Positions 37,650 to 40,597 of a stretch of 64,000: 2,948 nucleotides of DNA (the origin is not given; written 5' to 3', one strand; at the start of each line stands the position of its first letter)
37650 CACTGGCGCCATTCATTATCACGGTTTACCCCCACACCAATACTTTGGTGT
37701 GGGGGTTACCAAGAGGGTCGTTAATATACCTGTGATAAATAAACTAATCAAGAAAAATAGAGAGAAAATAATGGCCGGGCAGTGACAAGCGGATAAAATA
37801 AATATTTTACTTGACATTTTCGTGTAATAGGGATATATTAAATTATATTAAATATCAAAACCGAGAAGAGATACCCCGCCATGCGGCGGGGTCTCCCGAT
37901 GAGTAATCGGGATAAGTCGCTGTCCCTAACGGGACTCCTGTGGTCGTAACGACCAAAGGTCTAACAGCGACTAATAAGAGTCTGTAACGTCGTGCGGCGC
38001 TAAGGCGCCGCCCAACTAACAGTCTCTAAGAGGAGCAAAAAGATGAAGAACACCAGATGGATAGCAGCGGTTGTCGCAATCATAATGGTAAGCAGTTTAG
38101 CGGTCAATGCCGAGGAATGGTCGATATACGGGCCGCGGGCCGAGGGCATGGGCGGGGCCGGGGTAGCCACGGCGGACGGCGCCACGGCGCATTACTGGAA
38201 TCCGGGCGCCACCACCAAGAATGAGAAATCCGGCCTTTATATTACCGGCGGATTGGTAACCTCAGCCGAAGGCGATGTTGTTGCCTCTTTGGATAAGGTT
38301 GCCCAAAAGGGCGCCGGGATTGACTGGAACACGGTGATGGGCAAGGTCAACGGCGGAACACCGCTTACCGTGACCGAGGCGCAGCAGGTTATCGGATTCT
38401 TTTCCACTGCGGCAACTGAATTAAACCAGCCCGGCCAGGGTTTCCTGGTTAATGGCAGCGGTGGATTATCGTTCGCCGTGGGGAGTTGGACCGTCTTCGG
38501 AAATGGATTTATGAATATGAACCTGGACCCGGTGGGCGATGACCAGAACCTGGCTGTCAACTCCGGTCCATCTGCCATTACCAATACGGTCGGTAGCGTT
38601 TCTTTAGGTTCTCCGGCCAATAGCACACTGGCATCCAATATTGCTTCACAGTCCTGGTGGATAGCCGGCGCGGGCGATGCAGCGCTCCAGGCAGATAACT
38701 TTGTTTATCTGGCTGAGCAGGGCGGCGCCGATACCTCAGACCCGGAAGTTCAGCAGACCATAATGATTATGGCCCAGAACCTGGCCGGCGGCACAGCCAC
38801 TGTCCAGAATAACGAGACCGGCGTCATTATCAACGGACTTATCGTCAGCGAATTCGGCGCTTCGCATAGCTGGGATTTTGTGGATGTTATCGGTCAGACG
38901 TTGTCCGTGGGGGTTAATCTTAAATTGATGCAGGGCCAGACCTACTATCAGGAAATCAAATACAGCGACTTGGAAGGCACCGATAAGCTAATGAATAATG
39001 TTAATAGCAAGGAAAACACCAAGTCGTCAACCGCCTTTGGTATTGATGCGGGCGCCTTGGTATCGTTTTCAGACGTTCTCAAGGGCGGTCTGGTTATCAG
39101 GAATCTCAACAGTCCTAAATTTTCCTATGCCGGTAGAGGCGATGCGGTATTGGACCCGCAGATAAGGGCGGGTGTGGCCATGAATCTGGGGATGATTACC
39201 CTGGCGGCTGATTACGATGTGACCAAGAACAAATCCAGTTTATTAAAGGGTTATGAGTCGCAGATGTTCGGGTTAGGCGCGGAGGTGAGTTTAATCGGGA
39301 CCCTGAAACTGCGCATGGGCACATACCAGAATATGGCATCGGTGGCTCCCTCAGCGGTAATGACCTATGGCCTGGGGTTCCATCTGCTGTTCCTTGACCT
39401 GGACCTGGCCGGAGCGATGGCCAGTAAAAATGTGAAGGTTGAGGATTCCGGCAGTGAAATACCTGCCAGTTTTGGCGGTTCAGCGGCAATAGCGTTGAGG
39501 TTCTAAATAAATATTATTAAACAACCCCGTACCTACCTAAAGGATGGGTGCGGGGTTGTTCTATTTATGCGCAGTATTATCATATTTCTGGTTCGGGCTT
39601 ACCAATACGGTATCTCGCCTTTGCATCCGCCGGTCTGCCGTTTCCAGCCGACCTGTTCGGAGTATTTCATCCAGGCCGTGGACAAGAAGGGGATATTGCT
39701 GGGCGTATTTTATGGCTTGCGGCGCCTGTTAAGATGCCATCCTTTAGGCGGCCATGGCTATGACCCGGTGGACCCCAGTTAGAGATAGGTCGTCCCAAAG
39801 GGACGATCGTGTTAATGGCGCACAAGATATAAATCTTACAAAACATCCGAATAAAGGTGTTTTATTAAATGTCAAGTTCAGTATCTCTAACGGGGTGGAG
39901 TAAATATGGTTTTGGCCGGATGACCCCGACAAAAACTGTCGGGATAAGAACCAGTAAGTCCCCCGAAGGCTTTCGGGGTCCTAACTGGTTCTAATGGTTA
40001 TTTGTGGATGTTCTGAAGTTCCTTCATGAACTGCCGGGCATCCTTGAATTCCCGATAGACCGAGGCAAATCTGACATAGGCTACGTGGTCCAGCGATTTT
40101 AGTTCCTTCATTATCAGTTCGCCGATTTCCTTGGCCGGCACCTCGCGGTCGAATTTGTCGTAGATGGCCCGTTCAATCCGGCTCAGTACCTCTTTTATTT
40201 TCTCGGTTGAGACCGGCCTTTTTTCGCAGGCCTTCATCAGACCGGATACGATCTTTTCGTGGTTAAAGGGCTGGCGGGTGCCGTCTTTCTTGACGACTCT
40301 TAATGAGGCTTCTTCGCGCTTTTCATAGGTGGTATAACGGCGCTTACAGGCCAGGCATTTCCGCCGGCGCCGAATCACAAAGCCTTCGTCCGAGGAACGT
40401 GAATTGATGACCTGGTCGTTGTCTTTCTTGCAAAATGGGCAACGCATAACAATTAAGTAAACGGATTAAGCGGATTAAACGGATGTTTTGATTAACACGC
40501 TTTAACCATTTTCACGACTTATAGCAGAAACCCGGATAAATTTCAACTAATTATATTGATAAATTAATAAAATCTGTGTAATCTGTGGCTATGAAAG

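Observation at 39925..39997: Family of structured REP-like elements (hairpin-ATAA-stem-CTAAC-stem-TAAGG) with compensatory stem changes, placed at gene ends and in leaders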

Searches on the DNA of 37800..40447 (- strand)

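Call 15: search_rna_families(source=window, start=37800, end=40050, threshold=evalue, max_evalue=10, show_alignments=4)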
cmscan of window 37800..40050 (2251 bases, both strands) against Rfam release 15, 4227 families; matches with E-value up to 10: 7.
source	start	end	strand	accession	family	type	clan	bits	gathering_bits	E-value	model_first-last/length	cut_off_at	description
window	39480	39567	+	RF04312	trpB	Cis-reg;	-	20.8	59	8.6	1-107/107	no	trpB ncRNA motif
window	38239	38322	+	RF03691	mir-2765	Gene; miRNA;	-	19.4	58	1.1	1-83/83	no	mir-2765 microRNA precursor family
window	37867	37898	-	RF01791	F6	Gene; sRNA;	-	19.3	46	3.4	1-57/57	no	F6 TB sRNA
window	39486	39564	+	RF00506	Thr_leader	Cis-reg; leader;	-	19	55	1.8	1-118/118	no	Threonine operon leader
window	37863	37972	-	RF01772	rnk_pseudo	Cis-reg; leader;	-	17.4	55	9.2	1-108/108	no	Pseudomonas rnk leader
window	37816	37906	+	RF02621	BSnc120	Gene; sRNA;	-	16.3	114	4.5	1-88/88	no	Brucella sRNA 120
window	37989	38016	-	RF00194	Rubella_3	Cis-reg;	-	16.2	35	6.5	3-30/68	no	Rubella virus 3' cis-acting element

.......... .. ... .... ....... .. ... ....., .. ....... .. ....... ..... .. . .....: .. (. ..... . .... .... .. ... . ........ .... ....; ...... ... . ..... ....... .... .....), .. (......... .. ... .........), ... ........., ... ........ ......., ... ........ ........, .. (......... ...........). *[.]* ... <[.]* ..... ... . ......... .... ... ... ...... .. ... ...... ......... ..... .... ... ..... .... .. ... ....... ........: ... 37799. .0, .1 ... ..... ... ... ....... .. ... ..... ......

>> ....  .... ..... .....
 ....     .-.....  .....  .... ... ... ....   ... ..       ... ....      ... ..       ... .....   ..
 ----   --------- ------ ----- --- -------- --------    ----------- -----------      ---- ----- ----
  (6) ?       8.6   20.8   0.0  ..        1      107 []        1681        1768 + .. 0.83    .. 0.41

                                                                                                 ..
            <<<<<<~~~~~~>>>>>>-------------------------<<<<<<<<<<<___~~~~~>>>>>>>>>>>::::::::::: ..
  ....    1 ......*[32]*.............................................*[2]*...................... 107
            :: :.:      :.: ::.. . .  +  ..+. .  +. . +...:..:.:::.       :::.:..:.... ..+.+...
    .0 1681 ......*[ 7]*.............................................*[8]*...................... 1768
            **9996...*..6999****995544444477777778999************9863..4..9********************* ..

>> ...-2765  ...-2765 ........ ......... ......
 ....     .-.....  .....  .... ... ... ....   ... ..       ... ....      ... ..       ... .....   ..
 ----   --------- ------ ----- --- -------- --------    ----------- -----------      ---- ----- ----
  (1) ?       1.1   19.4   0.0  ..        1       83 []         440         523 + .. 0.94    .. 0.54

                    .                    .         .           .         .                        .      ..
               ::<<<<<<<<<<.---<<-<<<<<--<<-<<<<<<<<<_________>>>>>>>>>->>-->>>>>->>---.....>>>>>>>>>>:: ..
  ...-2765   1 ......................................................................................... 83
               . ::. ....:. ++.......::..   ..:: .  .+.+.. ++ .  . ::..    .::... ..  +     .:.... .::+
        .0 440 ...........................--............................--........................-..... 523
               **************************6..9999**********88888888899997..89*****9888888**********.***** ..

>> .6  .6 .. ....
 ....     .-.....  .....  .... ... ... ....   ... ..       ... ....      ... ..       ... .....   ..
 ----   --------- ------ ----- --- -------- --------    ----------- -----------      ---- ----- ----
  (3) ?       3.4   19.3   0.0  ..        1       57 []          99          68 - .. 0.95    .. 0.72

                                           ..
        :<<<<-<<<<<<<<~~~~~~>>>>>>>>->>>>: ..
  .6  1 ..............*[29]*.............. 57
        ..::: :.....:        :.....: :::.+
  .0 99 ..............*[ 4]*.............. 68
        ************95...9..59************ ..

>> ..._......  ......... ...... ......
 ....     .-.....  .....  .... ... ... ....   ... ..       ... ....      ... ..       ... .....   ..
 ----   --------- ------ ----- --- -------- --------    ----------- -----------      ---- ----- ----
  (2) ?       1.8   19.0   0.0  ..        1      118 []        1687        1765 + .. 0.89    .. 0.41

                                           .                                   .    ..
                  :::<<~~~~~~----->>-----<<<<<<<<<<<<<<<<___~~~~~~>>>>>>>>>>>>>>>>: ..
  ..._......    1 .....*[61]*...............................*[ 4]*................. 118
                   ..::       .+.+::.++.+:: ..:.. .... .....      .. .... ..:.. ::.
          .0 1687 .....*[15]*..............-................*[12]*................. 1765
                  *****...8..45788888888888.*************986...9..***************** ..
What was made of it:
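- On Structured cis-regulatory RNA (Rfam-type motif, riboswitch or leader): Nothing overlapped the elements at E<=10 in 37800-40050 (call 15).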

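Call 34: search_with_rna_model(model_id=R1, sources=[L023, L025, L027], max_evalue=0.1)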
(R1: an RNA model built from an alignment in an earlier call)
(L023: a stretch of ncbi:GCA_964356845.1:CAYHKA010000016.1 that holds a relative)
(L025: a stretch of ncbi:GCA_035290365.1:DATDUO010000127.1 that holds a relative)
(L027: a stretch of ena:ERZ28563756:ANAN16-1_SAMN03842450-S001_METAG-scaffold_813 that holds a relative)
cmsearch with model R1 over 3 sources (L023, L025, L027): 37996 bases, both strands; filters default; matches with E-value up to 0.1: 5.
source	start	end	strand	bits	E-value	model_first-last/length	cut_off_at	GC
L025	10832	10912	+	43.4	6e-09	1-69/69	no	0.4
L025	688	763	-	34.1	1.1e-06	1-69/69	no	0.45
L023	10842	10950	+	33.9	1.3e-06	1-69/69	no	0.55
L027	5155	5219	-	30.1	1.1e-05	1-69/69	no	0.35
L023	3552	3663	-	22.5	0.00079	1-69/69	no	0.52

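Call 49: search_with_rna_model(model_id=R1, sources=[L028, L029, L031, L032, L033, L034, L035, L036, L037, L038, L039, L040, L041, L042, L043, L044, L045, L046, L047, L048, L049, L050, L051, L052, L053, L054, L055, L056, L057, L058, L059, L060, L061, L062, L063, L064, L065, L066, L067, L068], max_evalue=0.001)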
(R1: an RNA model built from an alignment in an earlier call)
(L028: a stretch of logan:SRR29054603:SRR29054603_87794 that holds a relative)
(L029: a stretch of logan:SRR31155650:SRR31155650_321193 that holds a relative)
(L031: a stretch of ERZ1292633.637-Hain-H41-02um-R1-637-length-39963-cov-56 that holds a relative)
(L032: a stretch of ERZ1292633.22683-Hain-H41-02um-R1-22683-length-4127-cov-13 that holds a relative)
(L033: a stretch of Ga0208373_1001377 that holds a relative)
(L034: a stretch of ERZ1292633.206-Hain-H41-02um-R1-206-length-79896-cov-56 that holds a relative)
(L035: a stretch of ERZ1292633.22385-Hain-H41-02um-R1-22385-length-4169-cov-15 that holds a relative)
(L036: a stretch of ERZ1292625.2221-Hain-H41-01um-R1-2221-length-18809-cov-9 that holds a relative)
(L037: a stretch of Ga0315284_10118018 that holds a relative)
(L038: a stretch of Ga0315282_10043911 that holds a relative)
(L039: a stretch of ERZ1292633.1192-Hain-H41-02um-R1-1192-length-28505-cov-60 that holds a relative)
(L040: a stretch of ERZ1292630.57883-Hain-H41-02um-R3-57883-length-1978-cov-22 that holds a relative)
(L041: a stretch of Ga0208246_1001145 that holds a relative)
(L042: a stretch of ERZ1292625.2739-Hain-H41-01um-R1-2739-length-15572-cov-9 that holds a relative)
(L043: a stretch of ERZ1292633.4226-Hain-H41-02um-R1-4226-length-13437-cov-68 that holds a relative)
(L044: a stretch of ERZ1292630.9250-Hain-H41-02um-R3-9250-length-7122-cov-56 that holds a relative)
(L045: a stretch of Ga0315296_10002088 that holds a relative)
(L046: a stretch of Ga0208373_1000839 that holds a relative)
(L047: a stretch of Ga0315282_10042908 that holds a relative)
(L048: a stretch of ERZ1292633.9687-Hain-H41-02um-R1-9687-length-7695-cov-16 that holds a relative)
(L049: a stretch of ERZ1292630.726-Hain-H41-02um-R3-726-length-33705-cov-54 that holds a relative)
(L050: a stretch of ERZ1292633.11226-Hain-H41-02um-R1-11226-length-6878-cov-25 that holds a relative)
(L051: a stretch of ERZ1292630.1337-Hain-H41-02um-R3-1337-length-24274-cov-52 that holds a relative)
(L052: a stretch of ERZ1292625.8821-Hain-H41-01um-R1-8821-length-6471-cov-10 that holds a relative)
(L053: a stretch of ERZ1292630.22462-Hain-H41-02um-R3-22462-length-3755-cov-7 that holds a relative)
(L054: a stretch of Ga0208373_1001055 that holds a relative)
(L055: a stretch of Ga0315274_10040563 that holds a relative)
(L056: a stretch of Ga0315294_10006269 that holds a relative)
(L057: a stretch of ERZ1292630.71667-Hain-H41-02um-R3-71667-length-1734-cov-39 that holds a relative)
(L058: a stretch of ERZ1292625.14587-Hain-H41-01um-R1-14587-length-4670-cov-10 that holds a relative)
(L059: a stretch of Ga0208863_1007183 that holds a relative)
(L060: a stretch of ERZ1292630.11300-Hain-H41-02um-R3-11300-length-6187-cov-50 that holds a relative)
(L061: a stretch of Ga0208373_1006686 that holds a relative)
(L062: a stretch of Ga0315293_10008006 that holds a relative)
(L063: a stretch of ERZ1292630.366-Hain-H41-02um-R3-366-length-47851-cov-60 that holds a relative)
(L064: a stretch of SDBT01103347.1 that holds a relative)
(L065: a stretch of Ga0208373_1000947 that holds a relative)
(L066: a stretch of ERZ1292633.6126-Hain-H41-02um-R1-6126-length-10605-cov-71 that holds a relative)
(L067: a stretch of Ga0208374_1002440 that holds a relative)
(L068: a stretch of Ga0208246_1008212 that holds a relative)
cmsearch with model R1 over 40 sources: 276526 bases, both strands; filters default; matches with E-value up to 0.001: 73.
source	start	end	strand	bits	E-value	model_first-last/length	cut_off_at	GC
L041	8377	8444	-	81.3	2.4e-17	1-69/69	no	0.44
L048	3857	3924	+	81.3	2.4e-17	1-69/69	no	0.44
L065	2359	2426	-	81.3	2.4e-17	1-69/69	no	0.44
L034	3540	3606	-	80.1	4.6e-17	1-69/69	no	0.48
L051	3540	3606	-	80.1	4.6e-17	1-69/69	no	0.48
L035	3998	4065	-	78.9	9.1e-17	1-69/69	no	0.44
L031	2128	2212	+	78.3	1.3e-16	1-69/69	no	0.53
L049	1040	1124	+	78.3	1.3e-16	1-69/69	no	0.53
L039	772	841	-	77.9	1.6e-16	1-69/69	no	0.46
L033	13961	14045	+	77.3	2.3e-16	1-69/69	no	0.46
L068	2887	2971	-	77.3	2.3e-16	1-69/69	no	0.46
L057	1152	1220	+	77.2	2.4e-16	1-69/69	no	0.51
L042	6892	6960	+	77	2.7e-16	1-69/69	no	0.43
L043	11082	11149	-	75.6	6e-16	1-69/69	no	0.46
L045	284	350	+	75.5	6.3e-16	1-69/69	no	0.48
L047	1875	1948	+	75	8.3e-16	1-69/69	no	0.5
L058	1991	2058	+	74.3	1.2e-15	1-69/69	no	0.59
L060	1928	1995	-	74.3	1.2e-15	1-69/69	no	0.59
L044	910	994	+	73.8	1.6e-15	1-69/69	no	0.45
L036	4779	4847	-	72.7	3e-15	1-69/69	no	0.54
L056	10304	10370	+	71.7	5.2e-15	1-69/69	no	0.42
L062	4366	4432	+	71.7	5.2e-15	1-69/69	no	0.42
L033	5673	5740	+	71.3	6.9e-15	1-69/69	no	0.56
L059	131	198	-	68.9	2.6e-14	1-69/69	no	0.4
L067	3753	3820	+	68.9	2.6e-14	1-69/69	no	0.4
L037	2893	2965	+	67.2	6.9e-14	1-69/69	no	0.44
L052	2212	2280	-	65.8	1.5e-13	1-69/69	no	0.49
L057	913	981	+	65.6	1.6e-13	1-69/69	no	0.48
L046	5891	5954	-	64.5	3e-13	1-69/69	no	0.47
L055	3060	3136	-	63.7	4.7e-13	1-69/69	no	0.49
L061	7333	7423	+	63.3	5.9e-13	1-69/69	no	0.46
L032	3532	3598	+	62.5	9.6e-13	1-69/69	no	0.43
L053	3503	3569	+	62.5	9.6e-13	1-69/69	no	0.43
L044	2811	2875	-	61.5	1.6e-12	1-69/69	no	0.51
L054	10399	10489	-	61.3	1.8e-12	1-69/69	no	0.53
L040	156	244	-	60.5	2.9e-12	1-69/69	no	0.45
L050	156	244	-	60.5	2.9e-12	1-69/69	no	0.45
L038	198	264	+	59.1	6.4e-12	1-69/69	no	0.48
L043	12637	12713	-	57.8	1.3e-11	1-69/69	no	0.49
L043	10920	11000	+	55.6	4.5e-11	1-69/69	no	0.49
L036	3616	3695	-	55.3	5.5e-11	1-69/69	no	0.6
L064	3540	3626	-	53.6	1.4e-10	1-69/69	no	0.48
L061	6588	6652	-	52.9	2.1e-10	1-69/69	no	0.54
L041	11688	11762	-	52.6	2.5e-10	1-69/69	no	0.52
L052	2138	2234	+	51.6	4.4e-10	1-69/69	no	0.59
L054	5052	5118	+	51.3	5.1e-10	1-69/69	no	0.52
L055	1347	1414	-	49.3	1.6e-09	1-69/69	no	0.43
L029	10389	10453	+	48.9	2e-09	1-69/69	no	0.49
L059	249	313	-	47.2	5.2e-09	1-69/69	no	0.54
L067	3638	3702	+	47.2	5.2e-09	1-69/69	no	0.54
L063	7475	7526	+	46.1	9.6e-09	1-69/69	no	0.54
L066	795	846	-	46.1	9.6e-09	1-69/69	no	0.54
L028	3120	3169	-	45.9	1.1e-08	18-69/69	5'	0.5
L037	1717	1779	+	44.7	2.1e-08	1-69/69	no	0.44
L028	1574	1638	+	43.2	5e-08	1-69/69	no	0.54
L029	3503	3567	-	42.4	7.6e-08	1-69/69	no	0.46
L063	2821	2922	-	41.2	1.6e-07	1-69/69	no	0.52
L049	9330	9410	+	38.8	5.9e-07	1-69/69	no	0.51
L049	5275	5359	+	38.7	6.3e-07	1-69/69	no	0.44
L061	7269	7329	+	38.7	6.4e-07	1-69/69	no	0.49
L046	9914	9988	+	37.6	1.1e-06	1-69/69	no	0.45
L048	3612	3683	+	37.2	1.5e-06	1-69/69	no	0.49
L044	1780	1923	-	36.5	2.2e-06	1-69/69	no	0.56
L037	1417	1489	+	36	2.9e-06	1-69/69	no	0.48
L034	1710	1775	-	33.3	1.3e-05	1-69/69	no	0.55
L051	1710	1775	-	33.3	1.3e-05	1-69/69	no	0.55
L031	4508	4623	+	32.1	2.6e-05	1-69/69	no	0.53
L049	3420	3535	+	32.1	2.6e-05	1-69/69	no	0.53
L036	2239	2316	-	32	2.7e-05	1-69/69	no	0.54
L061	4376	4427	+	30.2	7.3e-05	1-69/69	no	0.4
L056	6838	6881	-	29.6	0.00011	1-69/69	no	0.61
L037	1557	1663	-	27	0.00045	1-69/69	no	0.47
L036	2106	2170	+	26.4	0.00063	1-69/69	no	0.48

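Call 58: search_dna_similar(query=window:39921-39999:+, collection=plasmids, mode=distant, max_evalue=0.01, max_rows=10)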
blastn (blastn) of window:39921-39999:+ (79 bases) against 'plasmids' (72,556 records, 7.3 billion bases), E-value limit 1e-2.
No match.

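Call 59: search_dna_similar(query=window:39921-39999:+, collection=phages, mode=distant, max_evalue=0.01, max_rows=10)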
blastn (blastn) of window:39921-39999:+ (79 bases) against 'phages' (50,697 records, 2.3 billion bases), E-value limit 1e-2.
No match.

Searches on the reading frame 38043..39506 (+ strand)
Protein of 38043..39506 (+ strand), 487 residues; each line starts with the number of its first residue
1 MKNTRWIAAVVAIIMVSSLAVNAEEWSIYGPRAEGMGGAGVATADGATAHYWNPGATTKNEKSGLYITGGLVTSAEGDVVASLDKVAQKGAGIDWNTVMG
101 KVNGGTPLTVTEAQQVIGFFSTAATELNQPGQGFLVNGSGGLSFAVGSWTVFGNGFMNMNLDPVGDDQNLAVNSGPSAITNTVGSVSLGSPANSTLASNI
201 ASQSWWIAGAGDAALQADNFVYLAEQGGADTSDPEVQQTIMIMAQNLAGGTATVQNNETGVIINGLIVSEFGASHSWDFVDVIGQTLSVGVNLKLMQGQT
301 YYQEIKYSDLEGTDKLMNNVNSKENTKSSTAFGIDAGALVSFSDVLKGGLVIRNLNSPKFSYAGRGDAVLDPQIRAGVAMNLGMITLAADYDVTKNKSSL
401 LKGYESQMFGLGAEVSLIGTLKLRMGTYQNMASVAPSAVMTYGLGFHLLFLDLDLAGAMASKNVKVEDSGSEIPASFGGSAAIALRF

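Call 29: search_protein_families(library=pfam, proteins=[window:38043-39506:+])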
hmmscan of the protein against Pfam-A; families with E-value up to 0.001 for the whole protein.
window:38043-39506:+ (487 aa): 1 family
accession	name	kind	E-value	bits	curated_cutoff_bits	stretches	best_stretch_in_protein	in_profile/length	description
PF13729.12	TraF_2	-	5e-22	78.8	25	1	204-392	99-264/264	F plasmid transfer operon, TraF, protein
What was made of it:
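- Checked: The gene at 38043 is a TraF_2-like outer-membrane protein, not hutH (call 29).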

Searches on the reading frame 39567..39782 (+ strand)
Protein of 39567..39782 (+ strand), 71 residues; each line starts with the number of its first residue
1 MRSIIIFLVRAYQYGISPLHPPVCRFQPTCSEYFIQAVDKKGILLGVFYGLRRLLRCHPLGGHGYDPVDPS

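Call 71: search_protein_families(library=pfam, proteins=[window:39567-39782:+])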
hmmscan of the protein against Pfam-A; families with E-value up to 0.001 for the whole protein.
window:39567-39782:+ (71 aa): 1 family
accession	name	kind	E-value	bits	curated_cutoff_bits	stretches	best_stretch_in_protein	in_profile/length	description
PF01809.23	YidD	-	9.6e-28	96.2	27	1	3-68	2-67/67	Putative membrane protein insertion efficiency factor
